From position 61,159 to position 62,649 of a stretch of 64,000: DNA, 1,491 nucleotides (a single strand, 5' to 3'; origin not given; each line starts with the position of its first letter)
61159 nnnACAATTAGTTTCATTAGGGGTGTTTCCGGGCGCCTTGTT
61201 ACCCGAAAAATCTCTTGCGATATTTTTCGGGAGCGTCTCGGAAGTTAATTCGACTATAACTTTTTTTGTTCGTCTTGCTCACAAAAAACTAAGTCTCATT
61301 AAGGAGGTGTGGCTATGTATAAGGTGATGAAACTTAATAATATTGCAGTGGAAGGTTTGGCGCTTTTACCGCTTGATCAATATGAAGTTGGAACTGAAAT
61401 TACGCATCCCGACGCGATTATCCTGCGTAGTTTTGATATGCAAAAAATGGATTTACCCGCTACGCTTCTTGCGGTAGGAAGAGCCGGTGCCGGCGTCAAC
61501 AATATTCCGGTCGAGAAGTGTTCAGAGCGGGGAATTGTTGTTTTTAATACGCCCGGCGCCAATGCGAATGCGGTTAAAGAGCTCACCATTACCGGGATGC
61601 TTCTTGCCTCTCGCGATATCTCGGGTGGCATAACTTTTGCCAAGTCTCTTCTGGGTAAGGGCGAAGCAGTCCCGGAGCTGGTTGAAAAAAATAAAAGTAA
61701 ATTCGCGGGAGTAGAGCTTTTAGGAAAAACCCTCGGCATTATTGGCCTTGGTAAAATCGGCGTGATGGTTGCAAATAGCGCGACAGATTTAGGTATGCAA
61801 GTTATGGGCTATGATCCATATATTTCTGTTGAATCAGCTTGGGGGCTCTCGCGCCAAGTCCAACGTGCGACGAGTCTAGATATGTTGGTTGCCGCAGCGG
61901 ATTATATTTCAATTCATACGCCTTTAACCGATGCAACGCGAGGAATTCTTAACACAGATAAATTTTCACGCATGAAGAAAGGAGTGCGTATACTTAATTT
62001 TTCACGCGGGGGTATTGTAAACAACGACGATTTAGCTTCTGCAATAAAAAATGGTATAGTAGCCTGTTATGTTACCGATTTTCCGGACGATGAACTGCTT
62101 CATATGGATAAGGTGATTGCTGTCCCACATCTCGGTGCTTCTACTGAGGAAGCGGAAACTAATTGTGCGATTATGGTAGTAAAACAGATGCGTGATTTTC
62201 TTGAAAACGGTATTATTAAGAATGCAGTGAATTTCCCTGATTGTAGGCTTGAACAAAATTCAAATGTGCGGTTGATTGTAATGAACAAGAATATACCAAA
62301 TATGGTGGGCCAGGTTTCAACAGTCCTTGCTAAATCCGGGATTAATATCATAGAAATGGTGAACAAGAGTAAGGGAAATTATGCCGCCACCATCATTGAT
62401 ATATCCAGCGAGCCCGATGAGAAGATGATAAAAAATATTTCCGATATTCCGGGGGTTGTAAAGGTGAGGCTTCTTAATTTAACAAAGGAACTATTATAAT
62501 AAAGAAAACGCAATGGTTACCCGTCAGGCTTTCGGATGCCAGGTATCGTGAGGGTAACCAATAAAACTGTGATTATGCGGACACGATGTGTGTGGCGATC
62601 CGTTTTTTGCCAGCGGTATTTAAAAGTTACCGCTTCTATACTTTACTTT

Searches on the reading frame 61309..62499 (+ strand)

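Call 88: search_protein_families(library=pfam, proteins=[window:61309-62499:+], max_evalue=0.00001)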
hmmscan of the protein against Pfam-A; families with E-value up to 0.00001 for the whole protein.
window:61309-62499:+ (396 aa): 2 families
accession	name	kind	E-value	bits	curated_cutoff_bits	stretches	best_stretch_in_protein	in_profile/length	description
PF02826.25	2-Hacid_dh_C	-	3.7e-40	137.6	25.1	1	127-276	24-178/178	D-isomer specific 2-hydroxyacid dehydrogenase, NAD binding domain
PF00389.36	2-Hacid_dh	-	2.6e-20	72.9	24.6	1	25-308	31-134/134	D-isomer specific 2-hydroxyacid dehydrogenase, catalytic domain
